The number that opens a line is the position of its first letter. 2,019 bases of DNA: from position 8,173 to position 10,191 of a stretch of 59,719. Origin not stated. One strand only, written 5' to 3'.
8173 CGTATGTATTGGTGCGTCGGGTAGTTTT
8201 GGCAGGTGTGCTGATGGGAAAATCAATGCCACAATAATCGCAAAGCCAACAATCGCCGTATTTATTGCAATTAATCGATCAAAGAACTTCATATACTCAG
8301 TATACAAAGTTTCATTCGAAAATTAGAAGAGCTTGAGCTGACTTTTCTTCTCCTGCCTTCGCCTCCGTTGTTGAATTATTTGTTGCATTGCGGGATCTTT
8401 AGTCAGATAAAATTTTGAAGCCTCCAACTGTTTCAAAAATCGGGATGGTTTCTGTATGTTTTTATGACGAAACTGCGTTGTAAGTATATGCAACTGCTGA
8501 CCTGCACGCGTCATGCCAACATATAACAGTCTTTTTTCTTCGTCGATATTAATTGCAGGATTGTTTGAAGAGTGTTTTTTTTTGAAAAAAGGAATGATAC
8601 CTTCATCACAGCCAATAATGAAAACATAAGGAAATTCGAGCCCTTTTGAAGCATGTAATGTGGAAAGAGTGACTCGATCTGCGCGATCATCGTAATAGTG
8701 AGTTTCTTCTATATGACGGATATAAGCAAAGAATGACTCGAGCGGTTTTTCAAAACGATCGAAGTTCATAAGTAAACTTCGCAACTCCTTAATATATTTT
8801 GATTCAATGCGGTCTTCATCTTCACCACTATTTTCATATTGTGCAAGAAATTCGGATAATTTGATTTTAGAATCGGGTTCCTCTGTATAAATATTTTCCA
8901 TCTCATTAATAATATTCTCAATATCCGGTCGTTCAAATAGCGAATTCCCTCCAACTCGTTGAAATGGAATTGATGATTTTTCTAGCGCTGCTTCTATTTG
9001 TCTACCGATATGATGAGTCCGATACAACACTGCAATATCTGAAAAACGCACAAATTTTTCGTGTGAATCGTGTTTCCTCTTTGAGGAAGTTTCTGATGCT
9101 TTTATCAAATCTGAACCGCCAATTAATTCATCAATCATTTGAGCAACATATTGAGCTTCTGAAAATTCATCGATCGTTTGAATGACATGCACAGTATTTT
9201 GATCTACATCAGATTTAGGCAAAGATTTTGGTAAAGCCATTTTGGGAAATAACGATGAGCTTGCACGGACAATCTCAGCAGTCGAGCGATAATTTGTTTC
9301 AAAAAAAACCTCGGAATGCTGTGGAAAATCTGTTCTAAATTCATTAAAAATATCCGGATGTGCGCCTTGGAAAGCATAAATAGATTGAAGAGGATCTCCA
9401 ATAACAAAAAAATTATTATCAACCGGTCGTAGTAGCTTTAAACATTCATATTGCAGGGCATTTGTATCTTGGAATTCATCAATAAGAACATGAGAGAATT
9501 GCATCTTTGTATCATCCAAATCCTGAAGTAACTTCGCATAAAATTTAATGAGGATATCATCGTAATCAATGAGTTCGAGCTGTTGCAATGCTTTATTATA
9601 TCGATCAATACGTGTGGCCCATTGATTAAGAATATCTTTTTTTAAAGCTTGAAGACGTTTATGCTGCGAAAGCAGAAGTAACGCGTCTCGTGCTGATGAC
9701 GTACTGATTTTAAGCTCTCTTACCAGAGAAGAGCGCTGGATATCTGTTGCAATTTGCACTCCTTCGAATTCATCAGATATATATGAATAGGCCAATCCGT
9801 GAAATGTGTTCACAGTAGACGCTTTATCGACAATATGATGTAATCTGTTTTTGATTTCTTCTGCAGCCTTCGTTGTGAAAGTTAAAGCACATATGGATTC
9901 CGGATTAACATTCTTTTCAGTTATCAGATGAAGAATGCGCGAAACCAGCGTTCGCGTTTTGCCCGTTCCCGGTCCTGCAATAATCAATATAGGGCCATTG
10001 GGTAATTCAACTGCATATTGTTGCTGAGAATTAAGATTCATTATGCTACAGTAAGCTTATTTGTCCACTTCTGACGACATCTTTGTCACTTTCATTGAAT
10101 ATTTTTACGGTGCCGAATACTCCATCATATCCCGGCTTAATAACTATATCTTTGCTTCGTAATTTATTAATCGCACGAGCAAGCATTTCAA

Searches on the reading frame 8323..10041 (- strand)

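Call 10: search_protein_families(library=pfam, proteins=[window:8323-10041:-], max_evalue=0.001)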
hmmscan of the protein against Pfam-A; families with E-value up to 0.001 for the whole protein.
window:8323-10041:- (572 aa): 6 families
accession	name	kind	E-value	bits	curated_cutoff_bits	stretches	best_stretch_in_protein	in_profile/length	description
PF00580.27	UvrD-helicase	-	1e-55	189.8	23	1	3-240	1-271/271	UvrD/REP helicase N-terminal domain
PF13361.12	UvrD_C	-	1e-40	140.7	25.6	2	407-521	231-347/350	UvrD-like helicase C-terminal domain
PF13245.12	AAA_19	-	7.5e-24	84.9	25.1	1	7-224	1-133/134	AAA domain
PF13538.12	UvrD_C_2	-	2.4e-09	37.3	27.4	0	457-479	2-24/52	UvrD-like helicase C-terminal domain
PF01443.25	Viral_helicase1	-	3.3e-06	27.5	21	0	458-521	178-228/228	Viral superfamily 1 RNA helicase core domain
PF13087.12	AAA_12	-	5.2e-05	23.3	27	0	241-520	14-191/195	AAA domain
